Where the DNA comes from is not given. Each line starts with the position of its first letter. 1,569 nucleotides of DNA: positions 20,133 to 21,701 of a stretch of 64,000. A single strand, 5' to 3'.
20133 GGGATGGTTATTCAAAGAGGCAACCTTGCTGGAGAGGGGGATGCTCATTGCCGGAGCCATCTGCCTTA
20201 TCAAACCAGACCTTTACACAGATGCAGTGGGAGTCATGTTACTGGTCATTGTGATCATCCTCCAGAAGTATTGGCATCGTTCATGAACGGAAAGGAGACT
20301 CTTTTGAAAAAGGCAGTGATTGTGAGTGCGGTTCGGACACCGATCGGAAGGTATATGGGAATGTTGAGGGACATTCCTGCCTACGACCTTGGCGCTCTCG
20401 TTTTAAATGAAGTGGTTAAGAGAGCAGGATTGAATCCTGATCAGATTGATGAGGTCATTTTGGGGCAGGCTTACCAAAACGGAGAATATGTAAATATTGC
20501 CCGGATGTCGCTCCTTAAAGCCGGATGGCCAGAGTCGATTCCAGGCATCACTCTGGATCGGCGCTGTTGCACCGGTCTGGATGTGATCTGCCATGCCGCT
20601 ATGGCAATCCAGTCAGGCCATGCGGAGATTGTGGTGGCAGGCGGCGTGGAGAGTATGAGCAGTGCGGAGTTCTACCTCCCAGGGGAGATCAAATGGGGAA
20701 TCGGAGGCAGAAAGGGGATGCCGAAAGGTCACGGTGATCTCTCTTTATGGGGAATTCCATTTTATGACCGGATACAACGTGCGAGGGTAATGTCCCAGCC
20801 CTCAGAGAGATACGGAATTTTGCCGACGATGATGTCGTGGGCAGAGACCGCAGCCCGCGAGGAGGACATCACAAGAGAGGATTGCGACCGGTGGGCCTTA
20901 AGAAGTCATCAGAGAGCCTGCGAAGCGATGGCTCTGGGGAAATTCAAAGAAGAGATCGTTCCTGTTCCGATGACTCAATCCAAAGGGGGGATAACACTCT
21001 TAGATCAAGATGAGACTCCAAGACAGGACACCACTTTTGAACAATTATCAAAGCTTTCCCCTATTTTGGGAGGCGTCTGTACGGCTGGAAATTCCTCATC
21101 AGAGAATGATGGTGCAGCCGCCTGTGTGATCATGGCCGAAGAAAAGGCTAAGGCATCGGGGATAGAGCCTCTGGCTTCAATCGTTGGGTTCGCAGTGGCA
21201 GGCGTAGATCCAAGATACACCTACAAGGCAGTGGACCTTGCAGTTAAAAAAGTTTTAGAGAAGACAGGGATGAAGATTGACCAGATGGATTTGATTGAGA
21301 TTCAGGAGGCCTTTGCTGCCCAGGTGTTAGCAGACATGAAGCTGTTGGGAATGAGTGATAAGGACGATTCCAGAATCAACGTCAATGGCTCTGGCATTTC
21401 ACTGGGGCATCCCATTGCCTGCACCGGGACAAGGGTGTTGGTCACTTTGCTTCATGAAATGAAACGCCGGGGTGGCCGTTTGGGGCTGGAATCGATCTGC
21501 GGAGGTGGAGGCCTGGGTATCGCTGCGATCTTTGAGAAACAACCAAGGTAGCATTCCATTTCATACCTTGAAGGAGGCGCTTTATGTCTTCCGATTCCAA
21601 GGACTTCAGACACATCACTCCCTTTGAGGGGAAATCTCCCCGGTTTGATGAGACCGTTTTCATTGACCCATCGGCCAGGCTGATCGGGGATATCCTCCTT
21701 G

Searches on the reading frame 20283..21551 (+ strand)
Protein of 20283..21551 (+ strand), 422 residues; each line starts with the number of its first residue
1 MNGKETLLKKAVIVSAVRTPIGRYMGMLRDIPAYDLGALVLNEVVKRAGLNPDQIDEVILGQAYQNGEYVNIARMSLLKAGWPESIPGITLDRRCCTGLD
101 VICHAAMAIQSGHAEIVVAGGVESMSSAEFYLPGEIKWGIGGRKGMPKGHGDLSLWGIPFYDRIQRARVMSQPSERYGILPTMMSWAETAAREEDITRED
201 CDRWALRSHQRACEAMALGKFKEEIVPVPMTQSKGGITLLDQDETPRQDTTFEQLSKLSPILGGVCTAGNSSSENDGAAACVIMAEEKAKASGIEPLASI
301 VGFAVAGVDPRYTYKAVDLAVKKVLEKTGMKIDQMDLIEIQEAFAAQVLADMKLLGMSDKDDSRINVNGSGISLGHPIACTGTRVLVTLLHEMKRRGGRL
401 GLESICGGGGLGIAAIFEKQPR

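Call 30: find_encoding_contigs(protein=window:20283-21551:+, flank=4000, max_places=10)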
Protein window:20283-21551:+ (422 aa): 5 contigs read that carry it; 4 places shown.
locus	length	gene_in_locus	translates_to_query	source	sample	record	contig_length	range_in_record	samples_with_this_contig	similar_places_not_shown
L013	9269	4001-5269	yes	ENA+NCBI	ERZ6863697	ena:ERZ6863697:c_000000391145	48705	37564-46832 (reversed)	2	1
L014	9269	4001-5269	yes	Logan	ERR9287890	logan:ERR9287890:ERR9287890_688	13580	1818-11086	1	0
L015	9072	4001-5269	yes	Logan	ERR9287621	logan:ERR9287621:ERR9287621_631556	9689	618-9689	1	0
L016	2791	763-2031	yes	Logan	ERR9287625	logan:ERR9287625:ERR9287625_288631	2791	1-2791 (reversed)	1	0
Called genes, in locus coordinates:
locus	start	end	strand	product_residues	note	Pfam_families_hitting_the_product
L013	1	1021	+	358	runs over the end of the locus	PF08240:ADH_N, PF16912:Glu_dehyd_C, PF00107:ADH_zinc_N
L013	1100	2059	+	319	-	PF16868:NMT1_3, PF12974:Phosphonate-bd (weak), PF09084:NMT1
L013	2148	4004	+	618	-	PF11874:DUF3394 (faint), PF06808:DctM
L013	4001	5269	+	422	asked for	PF00108:Thiolase_N, PF00109:ketoacyl-synt (faint), PF02803:Thiolase_C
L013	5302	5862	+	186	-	PF25087:GMPPB_C (faint), PF00132:Hexapep (weak)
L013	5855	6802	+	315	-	PF01210:NAD_Gly3P_dh_N (faint), PF02737:3HCDH_N, PF00725:3HCDH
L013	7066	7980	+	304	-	PF22310:NMB0315_dom_I (faint), PF23446:LysM1_NFP_LYK (faint), PF23473:LysM3_LYK4_5 (faint), PF01476:LysM, PF00877:NLPC_P60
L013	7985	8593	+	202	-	PF01300:Sua5_yciO_yrdC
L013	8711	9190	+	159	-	PF01613:Flavin_Reduct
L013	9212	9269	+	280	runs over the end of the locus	PF04909:Amidohydro_2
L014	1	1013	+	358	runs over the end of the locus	PF08240:ADH_N, PF16912:Glu_dehyd_C, PF00107:ADH_zinc_N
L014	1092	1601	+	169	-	PF16868:NMT1_3, PF09084:NMT1 (weak)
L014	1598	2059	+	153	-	PF16868:NMT1_3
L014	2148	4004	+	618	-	PF11874:DUF3394 (faint), PF06808:DctM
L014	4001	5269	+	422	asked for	PF00108:Thiolase_N, PF00109:ketoacyl-synt (faint), PF02803:Thiolase_C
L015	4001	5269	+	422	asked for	PF00108:Thiolase_N, PF00109:ketoacyl-synt (faint), PF02803:Thiolase_C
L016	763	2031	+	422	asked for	PF00108:Thiolase_N, PF00109:ketoacyl-synt (faint), PF02803:Thiolase_C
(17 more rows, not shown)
